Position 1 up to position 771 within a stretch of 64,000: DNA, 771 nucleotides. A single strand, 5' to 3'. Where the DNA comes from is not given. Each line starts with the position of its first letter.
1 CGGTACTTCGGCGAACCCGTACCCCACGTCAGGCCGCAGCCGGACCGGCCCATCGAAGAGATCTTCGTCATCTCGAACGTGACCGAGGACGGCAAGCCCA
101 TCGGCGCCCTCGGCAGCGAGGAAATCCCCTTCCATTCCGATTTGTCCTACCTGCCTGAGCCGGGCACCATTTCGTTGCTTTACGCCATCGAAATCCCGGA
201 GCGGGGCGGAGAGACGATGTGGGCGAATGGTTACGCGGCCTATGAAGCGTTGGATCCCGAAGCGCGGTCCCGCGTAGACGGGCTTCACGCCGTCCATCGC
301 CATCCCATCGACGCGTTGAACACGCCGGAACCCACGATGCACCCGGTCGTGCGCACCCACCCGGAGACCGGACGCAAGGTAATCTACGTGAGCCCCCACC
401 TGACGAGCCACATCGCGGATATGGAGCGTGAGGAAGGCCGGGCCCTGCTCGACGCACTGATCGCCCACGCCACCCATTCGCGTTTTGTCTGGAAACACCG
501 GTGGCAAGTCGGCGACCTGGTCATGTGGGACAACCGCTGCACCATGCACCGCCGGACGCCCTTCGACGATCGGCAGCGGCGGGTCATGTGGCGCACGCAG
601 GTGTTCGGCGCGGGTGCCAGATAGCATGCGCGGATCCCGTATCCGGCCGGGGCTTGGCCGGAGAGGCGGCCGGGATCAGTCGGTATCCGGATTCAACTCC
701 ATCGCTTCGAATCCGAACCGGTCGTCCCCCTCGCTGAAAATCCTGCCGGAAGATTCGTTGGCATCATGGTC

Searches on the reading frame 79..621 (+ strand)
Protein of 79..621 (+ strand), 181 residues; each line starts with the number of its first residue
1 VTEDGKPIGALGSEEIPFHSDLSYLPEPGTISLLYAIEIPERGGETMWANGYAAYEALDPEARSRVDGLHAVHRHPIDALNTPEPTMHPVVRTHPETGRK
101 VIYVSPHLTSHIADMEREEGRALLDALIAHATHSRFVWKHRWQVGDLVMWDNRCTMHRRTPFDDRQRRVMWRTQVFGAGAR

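Call 77: search_protein_families(library=padloc, alignment_id=A6, max_evalue=0.000001)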
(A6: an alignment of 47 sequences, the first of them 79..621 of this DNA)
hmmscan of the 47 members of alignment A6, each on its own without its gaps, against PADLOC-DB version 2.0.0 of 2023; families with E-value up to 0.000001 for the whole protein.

A. member 1, window:79-621:+ (181 aa): 0 families

B. families by the number of members that match (of 47 scanned): 7 families
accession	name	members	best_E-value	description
PDLC04135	mad3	4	1.7e-30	mads_3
PDLC04140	mad8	2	1.1e-10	mads_8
PDLC02914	ATPase-Toprim_I-B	2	1.4e-07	-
PDLC02759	SspA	1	4.5e-09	SspA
PDLC02657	DndA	1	2.5e-07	DndA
PDLC02960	RT-Protease_XI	1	5.6e-07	single gene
PDLC04593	PDC-M35A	1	6.8e-07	-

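Call 78: search_protein_families(library=pfam, alignment_id=A6, max_evalue=1e-8)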
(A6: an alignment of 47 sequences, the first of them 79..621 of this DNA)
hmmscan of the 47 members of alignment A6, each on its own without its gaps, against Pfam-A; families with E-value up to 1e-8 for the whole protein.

A. member 1, window:79-621:+ (181 aa): 1 family
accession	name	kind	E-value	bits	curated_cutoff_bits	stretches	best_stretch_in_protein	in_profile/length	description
PF02668.22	TauD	-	6.2e-56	190.7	27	1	11-173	92-266/267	Taurine catabolism dioxygenase TauD, TfdA family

B. families by the number of members that match (of 47 scanned): 36 families (the first 25 are shown)
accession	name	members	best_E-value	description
PF00005.33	ABC_tran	4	9e-31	ABC transporter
PF13378.12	MR_MLE_C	3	5.2e-66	Enolase C-terminal domain-like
PF00496.27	SBP_bac_5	2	2e-82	Bacterial extracellular solute-binding proteins, family 5 Middle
PF00528.27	BPD_transp_1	2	1.6e-38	Binding-protein-dependent transport system inner membrane component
PF00155.27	Aminotran_1_2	2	2.8e-38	Aminotransferase class I and II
PF01436.27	NHL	2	4.6e-36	NHL repeat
PF00487.30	FA_desaturase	2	3.4e-29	Fatty acid desaturase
PF00753.33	Lactamase_B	2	1.8e-28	Metallo-beta-lactamase superfamily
PF00664.28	ABC_membrane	2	7.2e-23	ABC transporter transmembrane region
PF08352.17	oligo_HPY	2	6.4e-22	Oligopeptide/dipeptide transporter, C-terminal region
PF02746.21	MR_MLE_N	2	6.2e-18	Mandelate racemase / muconate lactonizing enzyme, N-terminal domain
PF02624.21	YcaO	1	1.9e-92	YcaO cyclodehydratase, ATP-ad Mg2+-binding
PF02668.22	TauD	1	6.2e-56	Taurine catabolism dioxygenase TauD, TfdA family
PF25021.1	TEN_NHL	1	9.2e-55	Teneurin NHL domain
PF04820.20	Trp_halogenase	1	4.8e-46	Tryptophan halogenase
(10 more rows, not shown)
